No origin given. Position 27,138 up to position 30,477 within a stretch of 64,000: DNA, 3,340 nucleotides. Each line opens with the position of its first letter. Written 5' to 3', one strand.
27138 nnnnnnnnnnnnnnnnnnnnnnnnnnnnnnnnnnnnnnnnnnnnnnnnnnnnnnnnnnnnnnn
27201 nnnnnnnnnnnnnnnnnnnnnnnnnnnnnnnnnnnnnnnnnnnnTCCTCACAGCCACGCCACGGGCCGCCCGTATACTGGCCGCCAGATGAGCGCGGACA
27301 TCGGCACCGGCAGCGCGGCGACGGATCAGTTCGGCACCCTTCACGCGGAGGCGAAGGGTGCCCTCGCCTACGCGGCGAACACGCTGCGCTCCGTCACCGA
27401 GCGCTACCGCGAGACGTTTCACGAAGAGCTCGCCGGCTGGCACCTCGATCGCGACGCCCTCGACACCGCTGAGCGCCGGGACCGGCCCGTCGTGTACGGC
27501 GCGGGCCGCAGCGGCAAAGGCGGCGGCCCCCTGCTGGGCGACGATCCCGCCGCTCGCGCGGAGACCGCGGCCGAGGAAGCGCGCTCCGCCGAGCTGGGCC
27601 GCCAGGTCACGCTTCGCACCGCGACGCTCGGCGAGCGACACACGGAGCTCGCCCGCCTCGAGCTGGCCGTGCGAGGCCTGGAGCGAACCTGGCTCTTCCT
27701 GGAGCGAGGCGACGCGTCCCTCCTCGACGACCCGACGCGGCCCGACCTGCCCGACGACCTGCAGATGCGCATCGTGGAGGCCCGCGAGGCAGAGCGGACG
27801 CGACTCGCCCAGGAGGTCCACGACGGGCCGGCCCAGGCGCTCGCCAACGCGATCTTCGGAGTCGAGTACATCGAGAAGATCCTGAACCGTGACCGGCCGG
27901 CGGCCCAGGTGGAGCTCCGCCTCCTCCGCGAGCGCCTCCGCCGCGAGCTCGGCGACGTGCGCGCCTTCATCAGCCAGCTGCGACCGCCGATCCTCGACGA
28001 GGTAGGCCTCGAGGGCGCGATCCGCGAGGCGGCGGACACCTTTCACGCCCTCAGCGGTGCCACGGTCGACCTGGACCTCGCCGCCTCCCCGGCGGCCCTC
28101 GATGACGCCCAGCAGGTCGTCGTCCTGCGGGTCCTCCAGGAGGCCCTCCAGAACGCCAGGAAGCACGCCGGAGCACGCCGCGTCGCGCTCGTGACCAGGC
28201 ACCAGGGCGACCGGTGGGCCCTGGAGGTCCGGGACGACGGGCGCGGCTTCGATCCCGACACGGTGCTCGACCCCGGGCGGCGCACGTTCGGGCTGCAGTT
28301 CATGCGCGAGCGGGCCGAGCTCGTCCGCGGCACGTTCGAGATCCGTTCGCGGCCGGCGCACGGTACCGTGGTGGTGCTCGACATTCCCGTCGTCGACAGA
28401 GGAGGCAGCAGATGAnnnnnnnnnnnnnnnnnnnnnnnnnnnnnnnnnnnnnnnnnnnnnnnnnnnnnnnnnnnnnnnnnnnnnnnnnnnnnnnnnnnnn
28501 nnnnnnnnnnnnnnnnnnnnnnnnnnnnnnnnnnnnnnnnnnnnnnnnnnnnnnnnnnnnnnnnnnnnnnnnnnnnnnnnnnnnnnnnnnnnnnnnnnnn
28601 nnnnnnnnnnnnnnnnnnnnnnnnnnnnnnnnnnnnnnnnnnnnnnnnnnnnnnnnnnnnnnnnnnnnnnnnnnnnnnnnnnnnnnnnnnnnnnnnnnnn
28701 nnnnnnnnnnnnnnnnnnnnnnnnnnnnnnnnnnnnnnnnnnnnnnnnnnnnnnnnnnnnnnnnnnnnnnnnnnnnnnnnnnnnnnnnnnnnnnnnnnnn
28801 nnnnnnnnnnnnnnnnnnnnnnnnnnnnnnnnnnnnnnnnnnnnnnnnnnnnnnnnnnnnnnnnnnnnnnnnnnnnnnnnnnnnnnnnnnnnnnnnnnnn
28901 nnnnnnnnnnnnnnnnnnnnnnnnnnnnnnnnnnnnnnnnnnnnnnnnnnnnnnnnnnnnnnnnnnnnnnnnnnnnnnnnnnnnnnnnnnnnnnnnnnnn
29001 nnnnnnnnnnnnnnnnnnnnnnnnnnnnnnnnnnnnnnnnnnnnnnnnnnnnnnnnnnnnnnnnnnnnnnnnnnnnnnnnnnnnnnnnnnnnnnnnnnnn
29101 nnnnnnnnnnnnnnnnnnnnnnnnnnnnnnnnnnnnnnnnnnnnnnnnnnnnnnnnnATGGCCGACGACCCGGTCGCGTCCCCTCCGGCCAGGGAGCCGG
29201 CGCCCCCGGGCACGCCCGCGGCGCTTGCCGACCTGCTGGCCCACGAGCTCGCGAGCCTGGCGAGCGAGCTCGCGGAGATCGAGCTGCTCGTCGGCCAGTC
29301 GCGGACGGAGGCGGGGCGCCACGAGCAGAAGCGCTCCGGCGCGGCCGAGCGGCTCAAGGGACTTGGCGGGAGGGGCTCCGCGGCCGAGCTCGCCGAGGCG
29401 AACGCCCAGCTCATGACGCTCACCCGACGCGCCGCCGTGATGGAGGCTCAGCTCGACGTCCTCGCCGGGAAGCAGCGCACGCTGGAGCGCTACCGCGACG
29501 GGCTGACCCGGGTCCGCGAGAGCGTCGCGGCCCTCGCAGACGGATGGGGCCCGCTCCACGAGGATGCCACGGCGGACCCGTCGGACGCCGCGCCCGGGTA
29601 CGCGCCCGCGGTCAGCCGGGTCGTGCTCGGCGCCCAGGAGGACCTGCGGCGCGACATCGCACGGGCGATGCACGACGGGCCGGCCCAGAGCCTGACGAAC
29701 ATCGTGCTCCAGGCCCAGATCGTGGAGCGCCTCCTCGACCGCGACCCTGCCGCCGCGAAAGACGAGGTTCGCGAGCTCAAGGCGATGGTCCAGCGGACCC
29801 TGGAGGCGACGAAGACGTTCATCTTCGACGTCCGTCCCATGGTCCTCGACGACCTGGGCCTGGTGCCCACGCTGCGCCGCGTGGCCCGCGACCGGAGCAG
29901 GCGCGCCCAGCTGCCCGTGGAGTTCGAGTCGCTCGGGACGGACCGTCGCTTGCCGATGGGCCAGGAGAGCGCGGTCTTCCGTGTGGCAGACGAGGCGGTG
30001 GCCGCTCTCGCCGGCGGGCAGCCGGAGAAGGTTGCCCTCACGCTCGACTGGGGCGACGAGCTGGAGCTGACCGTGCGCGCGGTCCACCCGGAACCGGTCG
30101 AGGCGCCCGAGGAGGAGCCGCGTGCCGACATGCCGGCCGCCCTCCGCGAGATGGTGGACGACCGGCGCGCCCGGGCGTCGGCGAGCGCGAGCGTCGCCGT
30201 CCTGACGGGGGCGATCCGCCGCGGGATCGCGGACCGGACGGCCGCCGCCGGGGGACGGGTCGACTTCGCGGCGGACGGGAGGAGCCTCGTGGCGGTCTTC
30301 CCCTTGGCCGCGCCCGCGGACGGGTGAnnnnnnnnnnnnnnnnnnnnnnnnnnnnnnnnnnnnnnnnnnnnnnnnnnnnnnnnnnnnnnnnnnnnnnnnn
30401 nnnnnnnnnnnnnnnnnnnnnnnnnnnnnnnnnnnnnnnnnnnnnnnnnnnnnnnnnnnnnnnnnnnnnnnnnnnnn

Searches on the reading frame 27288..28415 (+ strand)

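Call 6: search_protein_families(library=pfam, proteins=[window:27288-28415:+], max_evalue=0.01)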
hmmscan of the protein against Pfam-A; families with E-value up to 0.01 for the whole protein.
window:27288-28415:+ (375 aa): 3 families
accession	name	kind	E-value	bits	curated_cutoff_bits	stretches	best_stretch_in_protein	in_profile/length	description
PF07730.19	HisKA_3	-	1.4e-13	51.6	24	1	169-235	1-67/68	Histidine kinase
PF02518.31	HATPase_c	-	3.4e-13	50.4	26.4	1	279-368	6-109/111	Histidine kinase-, DNA gyrase B-, and HSP90-like ATPase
PF13581.12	HATPase_c_2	-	0.00015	22.3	27.4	1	275-351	28-113/127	Histidine kinase-like ATPase domain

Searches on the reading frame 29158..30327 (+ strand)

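Call 6: search_protein_families(library=pfam, proteins=[window:29158-30327:+], max_evalue=0.01)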
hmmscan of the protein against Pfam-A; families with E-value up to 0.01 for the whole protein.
window:29158-30327:+ (389 aa): 1 family
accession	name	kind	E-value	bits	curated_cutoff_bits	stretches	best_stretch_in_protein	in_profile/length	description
PF07730.19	HisKA_3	-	4.5e-14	53.2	24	1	164-230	2-68/68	Histidine kinase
